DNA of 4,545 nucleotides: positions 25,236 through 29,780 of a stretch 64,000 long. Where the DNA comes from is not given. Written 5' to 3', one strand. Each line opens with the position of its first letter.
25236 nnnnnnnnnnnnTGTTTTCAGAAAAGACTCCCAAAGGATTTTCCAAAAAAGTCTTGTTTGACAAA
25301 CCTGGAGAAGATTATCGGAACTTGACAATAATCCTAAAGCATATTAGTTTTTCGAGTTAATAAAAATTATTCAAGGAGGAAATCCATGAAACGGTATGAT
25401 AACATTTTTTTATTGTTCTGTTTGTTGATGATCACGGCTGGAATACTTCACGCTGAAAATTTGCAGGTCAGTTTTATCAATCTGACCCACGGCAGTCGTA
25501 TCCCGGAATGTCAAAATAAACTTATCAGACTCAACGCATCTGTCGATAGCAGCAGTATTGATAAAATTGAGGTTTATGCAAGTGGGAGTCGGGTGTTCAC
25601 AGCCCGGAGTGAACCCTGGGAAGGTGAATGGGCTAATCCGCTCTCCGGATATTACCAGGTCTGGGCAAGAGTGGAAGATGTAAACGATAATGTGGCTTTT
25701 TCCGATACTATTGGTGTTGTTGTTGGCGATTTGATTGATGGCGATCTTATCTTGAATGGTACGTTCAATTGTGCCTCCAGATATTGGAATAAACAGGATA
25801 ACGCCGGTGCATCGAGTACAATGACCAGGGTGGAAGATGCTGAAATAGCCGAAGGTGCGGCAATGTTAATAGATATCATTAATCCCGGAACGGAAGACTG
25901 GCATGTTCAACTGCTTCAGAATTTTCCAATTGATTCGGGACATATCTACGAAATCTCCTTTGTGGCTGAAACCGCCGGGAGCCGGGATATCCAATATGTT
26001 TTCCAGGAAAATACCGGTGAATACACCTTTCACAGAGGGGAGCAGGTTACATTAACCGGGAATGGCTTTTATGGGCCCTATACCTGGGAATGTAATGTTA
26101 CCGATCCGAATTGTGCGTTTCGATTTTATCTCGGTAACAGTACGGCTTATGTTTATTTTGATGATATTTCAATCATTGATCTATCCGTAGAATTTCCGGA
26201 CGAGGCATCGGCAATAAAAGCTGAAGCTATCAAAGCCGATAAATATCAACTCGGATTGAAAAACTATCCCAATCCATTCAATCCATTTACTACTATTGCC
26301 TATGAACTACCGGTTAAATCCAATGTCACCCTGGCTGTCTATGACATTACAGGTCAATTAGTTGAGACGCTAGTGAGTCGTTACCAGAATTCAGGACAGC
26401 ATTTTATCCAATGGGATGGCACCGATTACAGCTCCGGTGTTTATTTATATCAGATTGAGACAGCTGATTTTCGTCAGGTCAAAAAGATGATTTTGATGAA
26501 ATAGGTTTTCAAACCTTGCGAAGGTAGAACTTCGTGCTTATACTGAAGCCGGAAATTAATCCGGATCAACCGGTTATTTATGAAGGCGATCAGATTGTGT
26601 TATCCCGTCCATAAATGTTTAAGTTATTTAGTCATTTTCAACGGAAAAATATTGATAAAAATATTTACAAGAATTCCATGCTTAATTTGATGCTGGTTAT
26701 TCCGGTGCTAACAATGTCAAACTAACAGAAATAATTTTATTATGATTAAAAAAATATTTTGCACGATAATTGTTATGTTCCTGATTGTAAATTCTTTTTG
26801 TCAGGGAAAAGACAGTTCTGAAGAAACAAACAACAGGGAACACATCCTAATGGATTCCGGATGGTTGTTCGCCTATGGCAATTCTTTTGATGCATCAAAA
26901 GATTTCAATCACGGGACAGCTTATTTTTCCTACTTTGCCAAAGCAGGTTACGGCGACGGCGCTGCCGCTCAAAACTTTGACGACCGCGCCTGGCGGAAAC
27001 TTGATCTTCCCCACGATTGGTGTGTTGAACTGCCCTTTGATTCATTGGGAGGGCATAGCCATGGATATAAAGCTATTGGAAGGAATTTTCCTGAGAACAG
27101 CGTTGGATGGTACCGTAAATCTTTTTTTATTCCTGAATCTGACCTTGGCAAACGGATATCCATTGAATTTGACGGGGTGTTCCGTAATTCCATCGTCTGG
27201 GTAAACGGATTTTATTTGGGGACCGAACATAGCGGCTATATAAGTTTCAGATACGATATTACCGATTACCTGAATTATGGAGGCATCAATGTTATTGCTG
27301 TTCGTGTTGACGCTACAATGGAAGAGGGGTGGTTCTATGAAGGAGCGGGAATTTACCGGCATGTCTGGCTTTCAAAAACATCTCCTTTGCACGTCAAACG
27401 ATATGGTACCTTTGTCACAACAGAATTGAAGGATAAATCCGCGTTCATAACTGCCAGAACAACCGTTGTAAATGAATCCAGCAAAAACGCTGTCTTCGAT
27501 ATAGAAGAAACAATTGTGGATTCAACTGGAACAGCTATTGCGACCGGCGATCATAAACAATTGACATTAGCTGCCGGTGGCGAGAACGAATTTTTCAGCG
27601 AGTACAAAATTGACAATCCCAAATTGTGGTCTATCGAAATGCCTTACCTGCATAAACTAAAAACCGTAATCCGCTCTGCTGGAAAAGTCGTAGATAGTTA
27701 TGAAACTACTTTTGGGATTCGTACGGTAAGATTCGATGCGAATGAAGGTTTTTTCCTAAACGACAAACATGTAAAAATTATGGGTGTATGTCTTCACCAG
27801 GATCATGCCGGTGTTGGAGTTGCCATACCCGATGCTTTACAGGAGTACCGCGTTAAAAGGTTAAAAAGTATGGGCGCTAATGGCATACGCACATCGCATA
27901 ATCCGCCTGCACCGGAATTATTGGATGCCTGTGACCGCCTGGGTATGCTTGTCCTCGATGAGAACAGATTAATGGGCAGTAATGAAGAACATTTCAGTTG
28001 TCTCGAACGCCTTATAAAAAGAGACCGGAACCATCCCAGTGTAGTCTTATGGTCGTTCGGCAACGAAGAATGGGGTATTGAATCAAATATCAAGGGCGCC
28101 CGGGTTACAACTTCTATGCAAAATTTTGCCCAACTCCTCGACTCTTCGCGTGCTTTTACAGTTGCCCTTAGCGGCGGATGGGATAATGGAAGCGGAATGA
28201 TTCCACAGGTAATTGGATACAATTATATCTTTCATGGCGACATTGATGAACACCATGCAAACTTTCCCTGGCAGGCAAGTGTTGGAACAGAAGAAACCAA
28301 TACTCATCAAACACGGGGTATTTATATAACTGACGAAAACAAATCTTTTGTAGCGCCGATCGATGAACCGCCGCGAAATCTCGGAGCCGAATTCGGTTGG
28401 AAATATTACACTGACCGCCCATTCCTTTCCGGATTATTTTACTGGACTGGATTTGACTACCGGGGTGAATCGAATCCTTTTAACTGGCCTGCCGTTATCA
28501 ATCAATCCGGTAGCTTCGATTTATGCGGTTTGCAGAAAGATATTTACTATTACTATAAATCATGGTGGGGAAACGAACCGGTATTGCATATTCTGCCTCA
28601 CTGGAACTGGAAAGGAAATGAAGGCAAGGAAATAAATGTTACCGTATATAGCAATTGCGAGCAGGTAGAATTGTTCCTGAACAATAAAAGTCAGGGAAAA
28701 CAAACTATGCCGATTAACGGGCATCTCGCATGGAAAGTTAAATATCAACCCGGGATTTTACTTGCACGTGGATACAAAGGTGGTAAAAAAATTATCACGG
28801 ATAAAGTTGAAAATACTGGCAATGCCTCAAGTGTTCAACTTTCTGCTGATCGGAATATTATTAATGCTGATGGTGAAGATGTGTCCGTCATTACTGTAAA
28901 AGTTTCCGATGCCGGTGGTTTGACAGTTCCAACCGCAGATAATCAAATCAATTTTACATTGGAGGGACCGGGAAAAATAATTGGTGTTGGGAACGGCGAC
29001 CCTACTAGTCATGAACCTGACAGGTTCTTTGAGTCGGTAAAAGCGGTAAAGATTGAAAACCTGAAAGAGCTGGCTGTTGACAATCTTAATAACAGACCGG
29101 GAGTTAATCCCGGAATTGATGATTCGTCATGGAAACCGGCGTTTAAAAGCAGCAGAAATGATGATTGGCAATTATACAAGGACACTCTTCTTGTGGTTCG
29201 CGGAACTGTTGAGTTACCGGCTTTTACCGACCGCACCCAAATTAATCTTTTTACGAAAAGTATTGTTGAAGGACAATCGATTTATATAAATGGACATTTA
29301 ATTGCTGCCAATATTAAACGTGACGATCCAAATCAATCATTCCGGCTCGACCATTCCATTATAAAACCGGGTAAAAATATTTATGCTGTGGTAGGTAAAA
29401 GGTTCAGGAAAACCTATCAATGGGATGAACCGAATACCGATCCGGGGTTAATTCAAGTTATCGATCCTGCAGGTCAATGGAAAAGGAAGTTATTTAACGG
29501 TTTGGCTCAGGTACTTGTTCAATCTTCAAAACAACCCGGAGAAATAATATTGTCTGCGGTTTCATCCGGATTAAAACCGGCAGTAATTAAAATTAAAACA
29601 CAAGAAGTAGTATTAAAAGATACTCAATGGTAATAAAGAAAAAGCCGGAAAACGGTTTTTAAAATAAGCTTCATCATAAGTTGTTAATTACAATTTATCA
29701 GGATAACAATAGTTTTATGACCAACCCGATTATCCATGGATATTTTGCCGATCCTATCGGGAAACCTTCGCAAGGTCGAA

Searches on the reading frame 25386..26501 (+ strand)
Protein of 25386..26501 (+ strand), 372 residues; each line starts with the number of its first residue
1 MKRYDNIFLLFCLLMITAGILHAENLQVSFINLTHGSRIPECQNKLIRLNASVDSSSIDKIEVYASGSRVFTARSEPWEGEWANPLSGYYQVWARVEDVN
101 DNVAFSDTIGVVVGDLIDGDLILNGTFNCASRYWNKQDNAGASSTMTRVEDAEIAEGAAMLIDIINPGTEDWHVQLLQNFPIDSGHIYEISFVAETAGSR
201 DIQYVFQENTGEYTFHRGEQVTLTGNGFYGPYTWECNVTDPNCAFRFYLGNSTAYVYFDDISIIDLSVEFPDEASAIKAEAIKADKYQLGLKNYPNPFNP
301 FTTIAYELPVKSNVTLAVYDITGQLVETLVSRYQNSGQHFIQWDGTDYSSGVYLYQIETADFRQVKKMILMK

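Call 11: search_protein_families(library=pfam, proteins=[window:25386-26501:+], max_evalue=0.00001)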
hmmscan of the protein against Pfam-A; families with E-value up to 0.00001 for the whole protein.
window:25386-26501:+ (372 aa): 3 families
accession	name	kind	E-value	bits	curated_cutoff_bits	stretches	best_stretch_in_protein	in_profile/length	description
PF18962.6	Por_Secre_tail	-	4.3e-11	43.4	27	1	294-369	2-74/75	Secretion system C-terminal sorting domain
PF13860.13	FlgD_ig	-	7.4e-08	32.7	27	1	312-350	23-66/79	FlgD Ig-like domain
PF17957.7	Big_7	-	3.1e-06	28.2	24.1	0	28-88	3-64/70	Bacterial Ig domain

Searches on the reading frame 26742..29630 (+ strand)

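Call 11: search_protein_families(library=pfam, proteins=[window:26742-29630:+], max_evalue=0.00001)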
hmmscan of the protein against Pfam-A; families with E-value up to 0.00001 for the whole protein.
window:26742-29630:+ (963 aa): 8 families
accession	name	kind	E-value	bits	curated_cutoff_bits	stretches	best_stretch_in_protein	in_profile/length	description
PF18565.7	Glyco_hydro2_C5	-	8.7e-29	99.9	32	1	699-760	2-63/103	Glycoside hydrolase family 2 C-terminal domain 5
PF02836.23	Glyco_hydro_2_C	-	2.7e-24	86.3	21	1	335-473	6-159/302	Glycosyl hydrolases family 2, TIM barrel domain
PF02837.24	Glyco_hydro_2_N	-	5.6e-22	78.9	28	1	85-212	32-167/169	Glycosyl hydrolases family 2, sugar binding domain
PF16355.11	DUF4982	-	5.5e-21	74.7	23.9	1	628-684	1-60/61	Domain of unknown function (DUF4982)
PF00703.27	Glyco_hydro_2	-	5.1e-19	69.5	23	1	222-327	5-109/109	Glycosyl hydrolases family 2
PF13364.12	BetaGal_ABD2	-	1.2e-08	36.1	23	0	118-193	33-110/112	Beta-galactosidase second all-beta domain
PF22666.2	Glyco_hydro_2_N2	-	1.3e-08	35.6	27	1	123-196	51-124/167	Glycosyl hydrolase 2 galactose-binding domain-like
PF21467.3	BetaGal_gal-bd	-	8.2e-06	26.3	27.3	0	122-161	2-39/62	Beta-galactosidase, galactose-binding domain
